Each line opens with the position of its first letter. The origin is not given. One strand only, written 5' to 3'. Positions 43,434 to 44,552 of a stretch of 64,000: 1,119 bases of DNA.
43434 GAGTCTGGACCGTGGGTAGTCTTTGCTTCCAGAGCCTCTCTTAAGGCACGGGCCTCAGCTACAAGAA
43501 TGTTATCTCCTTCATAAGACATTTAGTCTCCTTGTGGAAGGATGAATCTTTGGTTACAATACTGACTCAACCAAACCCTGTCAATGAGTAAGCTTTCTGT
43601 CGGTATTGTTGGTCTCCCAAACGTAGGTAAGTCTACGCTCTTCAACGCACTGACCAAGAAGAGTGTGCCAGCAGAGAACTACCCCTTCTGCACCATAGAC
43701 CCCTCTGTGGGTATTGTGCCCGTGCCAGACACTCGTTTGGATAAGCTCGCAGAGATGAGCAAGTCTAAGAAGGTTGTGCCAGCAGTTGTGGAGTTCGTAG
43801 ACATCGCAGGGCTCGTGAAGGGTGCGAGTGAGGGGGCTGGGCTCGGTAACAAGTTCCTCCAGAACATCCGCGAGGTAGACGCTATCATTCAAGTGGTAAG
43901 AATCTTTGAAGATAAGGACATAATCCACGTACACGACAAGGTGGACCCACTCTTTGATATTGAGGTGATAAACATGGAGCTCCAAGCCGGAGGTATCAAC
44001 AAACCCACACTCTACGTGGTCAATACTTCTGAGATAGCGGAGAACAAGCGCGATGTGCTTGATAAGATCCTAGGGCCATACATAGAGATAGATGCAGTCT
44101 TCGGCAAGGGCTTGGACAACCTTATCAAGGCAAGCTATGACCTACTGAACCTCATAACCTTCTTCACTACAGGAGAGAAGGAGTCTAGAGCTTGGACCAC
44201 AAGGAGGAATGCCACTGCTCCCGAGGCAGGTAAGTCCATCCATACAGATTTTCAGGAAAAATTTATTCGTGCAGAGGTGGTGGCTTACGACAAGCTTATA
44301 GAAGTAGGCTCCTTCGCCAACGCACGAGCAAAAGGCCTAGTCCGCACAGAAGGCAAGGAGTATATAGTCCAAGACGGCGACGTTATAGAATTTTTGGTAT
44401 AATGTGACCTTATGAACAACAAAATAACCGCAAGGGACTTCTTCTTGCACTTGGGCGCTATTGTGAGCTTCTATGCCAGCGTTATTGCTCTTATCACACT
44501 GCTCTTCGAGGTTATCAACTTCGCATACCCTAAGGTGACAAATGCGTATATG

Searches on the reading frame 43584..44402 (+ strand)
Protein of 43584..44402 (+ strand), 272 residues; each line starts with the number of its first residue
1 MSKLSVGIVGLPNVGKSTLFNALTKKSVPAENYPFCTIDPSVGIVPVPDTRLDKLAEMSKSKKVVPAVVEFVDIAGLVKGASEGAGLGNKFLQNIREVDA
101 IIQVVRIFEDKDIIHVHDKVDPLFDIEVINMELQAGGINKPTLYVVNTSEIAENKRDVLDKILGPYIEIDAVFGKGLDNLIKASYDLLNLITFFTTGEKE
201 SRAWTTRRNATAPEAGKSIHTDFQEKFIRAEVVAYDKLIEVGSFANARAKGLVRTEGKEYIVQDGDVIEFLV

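Call 10: find_related_loci(query=window:43584-44402:+, collection=genome_contigs, flank=6000)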
Query window:43584-44402:+ (272 aa) in genome_contigs; peptide patterns used: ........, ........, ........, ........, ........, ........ (x = any residue, [..] = any of these).
600 stretches matched a pattern (row limit reached: there are more); 592 encode a relative of the query (tblastn E <= 1e-3); the best 80 are kept; 80 distinct loci.
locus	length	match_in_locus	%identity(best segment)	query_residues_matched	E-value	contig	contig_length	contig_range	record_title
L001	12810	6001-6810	81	4-272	1e-146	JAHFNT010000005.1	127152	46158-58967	MAG: Candidatus Nomurabacteria bacterium isolate nzgw487 NODE_108_length_127153_cov_5.038156, whole genome shotgun seque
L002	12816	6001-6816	75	1-272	3e-138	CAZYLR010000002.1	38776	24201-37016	MAG TPA_asm: uncultured Candidatus Saccharibacteria bacterium isolate SRP050083_co2_396 genome assembly, contig: NODE_60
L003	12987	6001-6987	59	4-270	1e-113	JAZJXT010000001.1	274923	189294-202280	MAG: Patescibacteria group bacterium isolate ADI_H1L2_2_122_18_3-bin036_1 ADIH1L22_B036_1_000000000001, whole genome sho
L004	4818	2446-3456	53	4-270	1e-104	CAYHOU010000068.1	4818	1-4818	MAG TPA_asm: uncultured Candidatus Saccharibacteria bacterium isolate ERP119705_co15_3 genome assembly, contig: NODE_240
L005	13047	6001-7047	52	4-270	5e-103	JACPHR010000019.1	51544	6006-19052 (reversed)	MAG: Candidatus Taylorbacteria bacterium isolate NC_groundwater_419_Ag_B-0.1um_49_17 GD18-4_B1_scaffold_663807, whole ge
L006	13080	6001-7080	43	4-270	2e-85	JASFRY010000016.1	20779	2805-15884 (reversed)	MAG: Gemmatimonadota bacterium isolate D1103M02metaG_sub_Bin_396 D1103M02metaG_FD_scaffold_434_c1, whole genome shotgun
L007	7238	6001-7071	45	4-270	4e-85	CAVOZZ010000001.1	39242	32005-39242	MAG: uncultured Gammaproteobacteria bacterium isolate MFD09779.bin.2.146 genome assembly, contig: contig_12096, whole ge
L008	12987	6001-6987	47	1-268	5e-87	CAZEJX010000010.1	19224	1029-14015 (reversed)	MAG TPA_asm: uncultured Candidatus Saccharibacteria bacterium isolate SRP273308_co1_406 genome assembly, contig: NODE_30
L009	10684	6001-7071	43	4-270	6e-84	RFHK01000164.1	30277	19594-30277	MAG: Gammaproteobacteria bacterium isolate J048 k99_841886, whole genome shotgun sequence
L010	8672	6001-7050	45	4-269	3e-83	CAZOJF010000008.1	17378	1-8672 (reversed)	MAG TPA_asm: uncultured Candidatus Saccharibacteria bacterium isolate binchicken_co51_202 genome assembly, contig: NODE_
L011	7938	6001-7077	44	2-270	9e-83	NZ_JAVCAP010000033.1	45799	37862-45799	Methylophilus aquaticus strain VKM B-3159 platanus_K_default_33, whole genome shotgun sequence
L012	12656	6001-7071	43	4-270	1e-81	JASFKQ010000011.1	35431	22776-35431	MAG: Lysobacterales bacterium isolate D0817M02metaG_Bin_286 D0817M02metaG_FD_scaffold_181_c1, whole genome shotgun seque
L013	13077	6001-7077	43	2-270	1e-80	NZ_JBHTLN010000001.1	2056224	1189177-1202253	Methylophilus flavus strain CCUG 58411 GCM70027387_4, whole genome shotgun sequence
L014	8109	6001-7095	44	1-271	1e-80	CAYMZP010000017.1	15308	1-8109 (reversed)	MAG TPA_asm: uncultured Candidatus Saccharibacteria bacterium isolate SRP329715_co2_49 genome assembly, contig: NODE_735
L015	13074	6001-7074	42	4-270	6e-79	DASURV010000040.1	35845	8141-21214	MAG TPA_asm: Casimicrobiaceae bacterium isolate SMAG_U1716 k141_932127, whole genome shotgun sequence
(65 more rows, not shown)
